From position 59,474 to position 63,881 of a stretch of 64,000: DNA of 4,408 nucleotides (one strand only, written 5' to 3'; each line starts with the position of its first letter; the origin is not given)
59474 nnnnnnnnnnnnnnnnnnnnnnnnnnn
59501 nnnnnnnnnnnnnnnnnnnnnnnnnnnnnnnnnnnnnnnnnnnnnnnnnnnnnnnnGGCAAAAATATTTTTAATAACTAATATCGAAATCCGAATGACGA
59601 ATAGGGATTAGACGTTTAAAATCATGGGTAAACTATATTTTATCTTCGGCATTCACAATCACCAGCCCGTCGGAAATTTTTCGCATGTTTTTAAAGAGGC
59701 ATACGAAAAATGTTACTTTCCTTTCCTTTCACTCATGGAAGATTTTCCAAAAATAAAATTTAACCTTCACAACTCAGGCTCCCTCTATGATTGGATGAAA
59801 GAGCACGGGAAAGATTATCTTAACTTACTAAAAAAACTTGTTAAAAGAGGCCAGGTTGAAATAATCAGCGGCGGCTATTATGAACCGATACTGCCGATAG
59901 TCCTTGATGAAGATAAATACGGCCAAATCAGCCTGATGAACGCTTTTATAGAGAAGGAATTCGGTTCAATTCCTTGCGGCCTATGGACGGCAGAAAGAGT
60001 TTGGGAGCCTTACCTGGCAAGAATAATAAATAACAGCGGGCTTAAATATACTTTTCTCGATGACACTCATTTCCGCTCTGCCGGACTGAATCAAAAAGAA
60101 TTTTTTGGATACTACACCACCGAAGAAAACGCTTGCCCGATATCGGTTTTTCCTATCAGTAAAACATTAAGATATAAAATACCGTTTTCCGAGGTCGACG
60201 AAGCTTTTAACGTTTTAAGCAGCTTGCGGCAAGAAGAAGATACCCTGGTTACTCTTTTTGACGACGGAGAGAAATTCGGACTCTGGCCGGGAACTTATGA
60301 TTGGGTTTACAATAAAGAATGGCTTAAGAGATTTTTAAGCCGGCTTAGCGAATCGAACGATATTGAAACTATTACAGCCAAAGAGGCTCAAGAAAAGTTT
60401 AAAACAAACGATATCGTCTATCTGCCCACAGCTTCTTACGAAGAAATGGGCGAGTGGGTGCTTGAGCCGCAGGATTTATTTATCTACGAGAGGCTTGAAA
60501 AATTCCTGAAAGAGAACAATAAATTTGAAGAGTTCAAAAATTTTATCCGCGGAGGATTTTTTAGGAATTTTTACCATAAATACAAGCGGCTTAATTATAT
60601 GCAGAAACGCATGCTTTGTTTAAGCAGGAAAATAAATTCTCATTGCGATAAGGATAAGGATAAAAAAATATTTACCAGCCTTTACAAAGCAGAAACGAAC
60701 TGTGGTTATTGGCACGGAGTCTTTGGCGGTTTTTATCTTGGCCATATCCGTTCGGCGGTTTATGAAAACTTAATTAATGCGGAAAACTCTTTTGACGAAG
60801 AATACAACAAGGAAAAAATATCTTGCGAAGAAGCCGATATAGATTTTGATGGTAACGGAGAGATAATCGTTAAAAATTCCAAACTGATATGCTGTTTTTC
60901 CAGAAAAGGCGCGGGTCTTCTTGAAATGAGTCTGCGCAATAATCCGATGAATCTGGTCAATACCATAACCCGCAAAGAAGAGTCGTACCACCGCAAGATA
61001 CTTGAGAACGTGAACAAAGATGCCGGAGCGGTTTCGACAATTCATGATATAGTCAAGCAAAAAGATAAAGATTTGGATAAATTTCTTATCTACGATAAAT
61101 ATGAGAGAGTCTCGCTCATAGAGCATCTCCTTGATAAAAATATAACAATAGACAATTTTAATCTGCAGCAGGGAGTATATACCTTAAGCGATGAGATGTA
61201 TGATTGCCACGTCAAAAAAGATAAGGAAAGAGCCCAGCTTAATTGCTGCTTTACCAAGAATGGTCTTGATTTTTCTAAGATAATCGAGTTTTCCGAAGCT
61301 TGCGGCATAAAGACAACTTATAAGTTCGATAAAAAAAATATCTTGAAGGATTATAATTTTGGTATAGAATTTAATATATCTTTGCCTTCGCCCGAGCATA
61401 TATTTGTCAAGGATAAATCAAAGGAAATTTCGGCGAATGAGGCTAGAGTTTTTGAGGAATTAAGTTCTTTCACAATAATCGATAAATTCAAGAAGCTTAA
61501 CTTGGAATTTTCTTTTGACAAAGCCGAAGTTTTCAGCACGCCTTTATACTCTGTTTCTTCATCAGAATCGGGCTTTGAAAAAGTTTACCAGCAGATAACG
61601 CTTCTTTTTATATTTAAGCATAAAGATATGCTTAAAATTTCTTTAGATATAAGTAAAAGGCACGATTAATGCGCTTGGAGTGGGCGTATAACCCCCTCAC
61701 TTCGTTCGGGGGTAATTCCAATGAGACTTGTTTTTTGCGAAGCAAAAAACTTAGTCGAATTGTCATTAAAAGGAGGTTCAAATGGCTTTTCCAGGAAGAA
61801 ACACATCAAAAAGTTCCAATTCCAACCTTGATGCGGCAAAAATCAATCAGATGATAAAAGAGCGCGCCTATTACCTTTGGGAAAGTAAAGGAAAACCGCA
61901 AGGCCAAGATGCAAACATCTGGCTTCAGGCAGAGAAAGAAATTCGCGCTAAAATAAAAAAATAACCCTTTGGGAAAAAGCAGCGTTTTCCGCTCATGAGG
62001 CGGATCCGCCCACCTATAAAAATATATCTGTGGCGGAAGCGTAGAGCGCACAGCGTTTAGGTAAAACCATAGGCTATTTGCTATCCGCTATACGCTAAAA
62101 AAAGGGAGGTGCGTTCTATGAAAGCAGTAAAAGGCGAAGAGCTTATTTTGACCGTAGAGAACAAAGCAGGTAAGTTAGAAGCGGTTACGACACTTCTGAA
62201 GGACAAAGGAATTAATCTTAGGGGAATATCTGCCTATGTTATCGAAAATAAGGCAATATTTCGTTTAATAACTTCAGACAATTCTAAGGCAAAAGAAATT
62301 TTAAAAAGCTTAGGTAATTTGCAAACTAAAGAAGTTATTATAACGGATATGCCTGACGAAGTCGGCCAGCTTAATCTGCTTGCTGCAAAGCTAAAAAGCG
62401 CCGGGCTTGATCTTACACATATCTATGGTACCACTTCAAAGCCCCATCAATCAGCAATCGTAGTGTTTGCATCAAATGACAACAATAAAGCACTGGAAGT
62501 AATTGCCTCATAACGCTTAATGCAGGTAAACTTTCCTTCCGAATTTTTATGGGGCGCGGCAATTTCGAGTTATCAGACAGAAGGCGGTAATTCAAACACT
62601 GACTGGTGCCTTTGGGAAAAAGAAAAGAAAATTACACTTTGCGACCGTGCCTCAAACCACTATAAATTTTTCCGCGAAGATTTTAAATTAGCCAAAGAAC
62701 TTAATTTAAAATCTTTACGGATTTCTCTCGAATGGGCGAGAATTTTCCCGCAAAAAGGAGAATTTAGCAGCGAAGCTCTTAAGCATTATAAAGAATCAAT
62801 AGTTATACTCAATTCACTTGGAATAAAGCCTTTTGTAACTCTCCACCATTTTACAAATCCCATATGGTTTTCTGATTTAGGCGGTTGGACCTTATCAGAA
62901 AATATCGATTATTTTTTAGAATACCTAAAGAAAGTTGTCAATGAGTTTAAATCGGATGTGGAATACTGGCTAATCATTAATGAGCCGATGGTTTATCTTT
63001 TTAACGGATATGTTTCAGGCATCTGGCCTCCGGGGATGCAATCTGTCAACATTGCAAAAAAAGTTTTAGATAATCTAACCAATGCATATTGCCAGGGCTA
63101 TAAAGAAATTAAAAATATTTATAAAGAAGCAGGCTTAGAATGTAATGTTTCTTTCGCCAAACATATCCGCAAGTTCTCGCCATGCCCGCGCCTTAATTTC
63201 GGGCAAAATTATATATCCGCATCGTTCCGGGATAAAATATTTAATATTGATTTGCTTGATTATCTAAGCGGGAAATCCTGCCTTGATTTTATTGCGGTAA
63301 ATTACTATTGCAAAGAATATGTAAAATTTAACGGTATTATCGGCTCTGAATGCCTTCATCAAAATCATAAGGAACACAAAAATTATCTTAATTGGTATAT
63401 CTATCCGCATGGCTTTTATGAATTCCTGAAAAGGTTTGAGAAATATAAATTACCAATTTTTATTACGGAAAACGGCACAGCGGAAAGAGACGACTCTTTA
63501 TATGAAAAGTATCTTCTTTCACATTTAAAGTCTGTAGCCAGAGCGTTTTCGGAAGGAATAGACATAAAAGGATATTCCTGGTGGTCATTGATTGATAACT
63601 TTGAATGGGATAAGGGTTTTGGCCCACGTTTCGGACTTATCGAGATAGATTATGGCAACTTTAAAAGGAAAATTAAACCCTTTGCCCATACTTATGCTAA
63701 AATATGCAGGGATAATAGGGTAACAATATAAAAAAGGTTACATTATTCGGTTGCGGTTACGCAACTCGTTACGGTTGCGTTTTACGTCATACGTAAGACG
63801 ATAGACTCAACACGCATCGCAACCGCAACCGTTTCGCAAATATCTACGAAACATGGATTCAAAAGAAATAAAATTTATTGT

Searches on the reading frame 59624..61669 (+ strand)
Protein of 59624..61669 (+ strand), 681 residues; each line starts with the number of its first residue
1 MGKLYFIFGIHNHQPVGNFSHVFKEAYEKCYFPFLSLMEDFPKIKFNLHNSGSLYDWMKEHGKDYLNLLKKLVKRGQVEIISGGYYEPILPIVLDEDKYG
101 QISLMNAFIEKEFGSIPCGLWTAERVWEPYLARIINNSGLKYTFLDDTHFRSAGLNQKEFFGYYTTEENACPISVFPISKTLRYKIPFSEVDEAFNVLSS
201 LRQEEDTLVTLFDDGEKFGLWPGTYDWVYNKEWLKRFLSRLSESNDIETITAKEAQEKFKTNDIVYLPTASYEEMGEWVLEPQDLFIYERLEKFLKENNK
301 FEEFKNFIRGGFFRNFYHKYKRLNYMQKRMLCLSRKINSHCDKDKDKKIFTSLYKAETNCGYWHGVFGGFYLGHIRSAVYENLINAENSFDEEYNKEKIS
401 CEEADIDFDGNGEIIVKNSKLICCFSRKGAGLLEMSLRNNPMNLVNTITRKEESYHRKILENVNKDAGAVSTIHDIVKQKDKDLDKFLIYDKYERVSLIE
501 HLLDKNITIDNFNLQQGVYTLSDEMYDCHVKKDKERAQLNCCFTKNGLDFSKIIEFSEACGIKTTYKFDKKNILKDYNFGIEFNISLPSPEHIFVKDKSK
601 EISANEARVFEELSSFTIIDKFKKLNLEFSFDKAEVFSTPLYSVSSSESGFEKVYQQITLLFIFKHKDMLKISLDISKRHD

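Call 64: search_protein_families(library=pfam, proteins=[window:59624-61669:+], max_evalue=0.00001)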
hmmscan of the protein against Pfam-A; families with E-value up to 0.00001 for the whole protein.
window:59624-61669:+ (681 aa): 4 families
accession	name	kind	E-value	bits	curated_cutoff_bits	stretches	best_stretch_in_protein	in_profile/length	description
PF09095.17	AmyA-gluTrfs_C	-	5.3e-55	187.5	22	1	405-674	1-282/284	Alpha-amylase/4-alpha-glucanotransferase, C-terminal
PF03065.20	Glyco_hydro_57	-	1.2e-53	182.8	21.2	1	7-268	1-291/291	Glycosyl hydrolase family 57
PF09094.16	AmyA-A_glucT_m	-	3.7e-27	95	27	1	311-388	1-78/80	Alpha-amylase/4-alpha-glucanotransferase, middle domain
PF01074.27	Glyco_hydro_38N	-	4.6e-10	39.8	25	1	28-152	26-150/270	Glycosyl hydrolases family 38 N-terminal domain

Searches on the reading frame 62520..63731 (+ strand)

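Call 64: search_protein_families(library=pfam, proteins=[window:62520-63731:+], max_evalue=0.00001)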
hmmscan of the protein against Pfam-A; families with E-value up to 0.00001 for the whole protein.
window:62520-63731:+ (403 aa): 1 family
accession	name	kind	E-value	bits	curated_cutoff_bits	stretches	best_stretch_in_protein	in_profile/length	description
PF00232.24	Glyco_hydro_1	-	3.1e-75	253.8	22.6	2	2-208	2-218/453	Glycosyl hydrolase family 1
